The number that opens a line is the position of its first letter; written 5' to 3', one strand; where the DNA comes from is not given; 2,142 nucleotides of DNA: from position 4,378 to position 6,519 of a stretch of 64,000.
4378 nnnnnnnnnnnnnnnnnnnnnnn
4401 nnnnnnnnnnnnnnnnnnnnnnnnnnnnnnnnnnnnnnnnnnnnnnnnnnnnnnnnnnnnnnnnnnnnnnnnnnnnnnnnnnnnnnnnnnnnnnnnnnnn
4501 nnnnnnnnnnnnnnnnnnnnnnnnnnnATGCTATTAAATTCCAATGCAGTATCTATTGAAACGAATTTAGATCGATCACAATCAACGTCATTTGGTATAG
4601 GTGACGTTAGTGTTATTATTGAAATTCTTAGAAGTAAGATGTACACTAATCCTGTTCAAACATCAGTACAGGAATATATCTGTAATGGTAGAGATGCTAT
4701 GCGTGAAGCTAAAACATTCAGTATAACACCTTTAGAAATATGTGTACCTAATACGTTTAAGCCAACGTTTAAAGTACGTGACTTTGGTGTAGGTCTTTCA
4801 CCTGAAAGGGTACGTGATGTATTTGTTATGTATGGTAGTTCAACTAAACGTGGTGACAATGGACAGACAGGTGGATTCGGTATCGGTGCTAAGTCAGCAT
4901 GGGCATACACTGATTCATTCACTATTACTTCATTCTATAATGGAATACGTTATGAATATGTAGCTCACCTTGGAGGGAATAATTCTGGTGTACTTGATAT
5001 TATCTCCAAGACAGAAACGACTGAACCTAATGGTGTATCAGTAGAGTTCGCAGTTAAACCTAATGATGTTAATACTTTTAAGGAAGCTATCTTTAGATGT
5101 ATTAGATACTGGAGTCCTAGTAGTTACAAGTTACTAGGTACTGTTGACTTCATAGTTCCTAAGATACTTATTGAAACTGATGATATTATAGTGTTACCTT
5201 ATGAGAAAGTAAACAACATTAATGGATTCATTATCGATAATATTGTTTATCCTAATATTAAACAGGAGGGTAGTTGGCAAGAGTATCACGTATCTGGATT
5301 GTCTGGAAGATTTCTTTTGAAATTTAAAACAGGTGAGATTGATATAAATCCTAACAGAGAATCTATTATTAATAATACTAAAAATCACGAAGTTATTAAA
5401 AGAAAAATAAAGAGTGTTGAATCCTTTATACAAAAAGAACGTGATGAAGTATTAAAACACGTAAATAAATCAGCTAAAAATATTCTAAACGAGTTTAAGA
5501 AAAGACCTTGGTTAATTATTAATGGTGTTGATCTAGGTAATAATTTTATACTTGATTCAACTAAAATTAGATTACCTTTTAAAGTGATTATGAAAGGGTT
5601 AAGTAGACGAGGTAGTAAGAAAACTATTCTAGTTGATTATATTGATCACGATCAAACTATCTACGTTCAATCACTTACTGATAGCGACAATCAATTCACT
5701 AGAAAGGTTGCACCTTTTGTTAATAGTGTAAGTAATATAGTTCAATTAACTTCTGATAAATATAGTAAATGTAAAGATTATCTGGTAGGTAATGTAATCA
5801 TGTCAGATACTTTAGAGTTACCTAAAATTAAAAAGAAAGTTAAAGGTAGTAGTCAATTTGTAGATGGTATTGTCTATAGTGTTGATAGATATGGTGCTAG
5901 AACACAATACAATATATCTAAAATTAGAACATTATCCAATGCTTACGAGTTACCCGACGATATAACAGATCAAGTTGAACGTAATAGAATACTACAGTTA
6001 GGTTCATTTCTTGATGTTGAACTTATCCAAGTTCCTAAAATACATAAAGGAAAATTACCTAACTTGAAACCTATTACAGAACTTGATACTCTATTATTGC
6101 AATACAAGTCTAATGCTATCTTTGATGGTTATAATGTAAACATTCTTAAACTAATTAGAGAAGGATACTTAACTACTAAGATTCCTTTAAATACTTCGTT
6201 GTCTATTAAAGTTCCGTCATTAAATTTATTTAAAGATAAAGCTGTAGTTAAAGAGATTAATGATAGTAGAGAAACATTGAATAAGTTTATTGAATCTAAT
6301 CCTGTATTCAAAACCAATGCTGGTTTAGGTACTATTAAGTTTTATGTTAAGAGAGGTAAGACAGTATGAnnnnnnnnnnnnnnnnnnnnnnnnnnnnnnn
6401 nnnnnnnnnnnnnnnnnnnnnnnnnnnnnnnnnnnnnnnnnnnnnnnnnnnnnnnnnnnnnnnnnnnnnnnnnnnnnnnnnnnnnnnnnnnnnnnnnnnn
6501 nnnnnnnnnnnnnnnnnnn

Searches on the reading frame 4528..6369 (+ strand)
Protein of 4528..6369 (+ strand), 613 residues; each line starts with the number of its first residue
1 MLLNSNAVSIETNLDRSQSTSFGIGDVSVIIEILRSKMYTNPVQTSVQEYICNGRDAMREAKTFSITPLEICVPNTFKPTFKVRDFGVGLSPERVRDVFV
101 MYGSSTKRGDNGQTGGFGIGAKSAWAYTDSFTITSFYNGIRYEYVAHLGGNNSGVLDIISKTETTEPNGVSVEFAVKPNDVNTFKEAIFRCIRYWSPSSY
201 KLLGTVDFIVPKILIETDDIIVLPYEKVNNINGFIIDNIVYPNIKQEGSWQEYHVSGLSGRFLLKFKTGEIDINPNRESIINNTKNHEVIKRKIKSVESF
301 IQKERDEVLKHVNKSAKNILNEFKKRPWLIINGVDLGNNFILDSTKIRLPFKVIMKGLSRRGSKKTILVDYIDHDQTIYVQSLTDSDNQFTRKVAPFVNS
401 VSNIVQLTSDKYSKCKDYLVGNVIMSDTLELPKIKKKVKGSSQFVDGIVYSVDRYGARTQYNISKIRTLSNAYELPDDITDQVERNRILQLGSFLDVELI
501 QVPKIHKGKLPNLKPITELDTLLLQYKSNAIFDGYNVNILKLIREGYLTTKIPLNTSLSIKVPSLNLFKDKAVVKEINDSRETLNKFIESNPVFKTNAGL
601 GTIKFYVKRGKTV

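Call 25: search_protein_families(library=phrogs, proteins=[window:4528-6369:+], max_evalue=0.00001)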
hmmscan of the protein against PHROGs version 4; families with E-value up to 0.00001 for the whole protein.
window:4528-6369:+ (613 aa): 7 families
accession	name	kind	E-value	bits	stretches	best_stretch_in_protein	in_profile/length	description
phrog_612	-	lysis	5.6e-69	235.1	1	1-415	1-416/725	RIIA lysis inhibitor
phrog_2979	-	lysis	1.9e-40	140.3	1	17-325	18-338/846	RIIA lysis inhibitor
phrog_30832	-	lysis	5.5e-30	105.6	1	17-195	17-194/735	RIIA lysis inhibitor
phrog_3661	-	lysis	3.7e-28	99.5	1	99-312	176-402/917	RIIA lysis inhibitor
phrog_24904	-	lysis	2.2e-27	96.9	1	9-295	9-288/695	RIIA lysis inhibitor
phrog_609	-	lysis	2e-24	86.7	1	19-297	21-298/1055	RIIB lysis inhibitor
phrog_38678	-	lysis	1.1e-21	77.8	1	27-149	34-159/805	RIIA lysis inhibitor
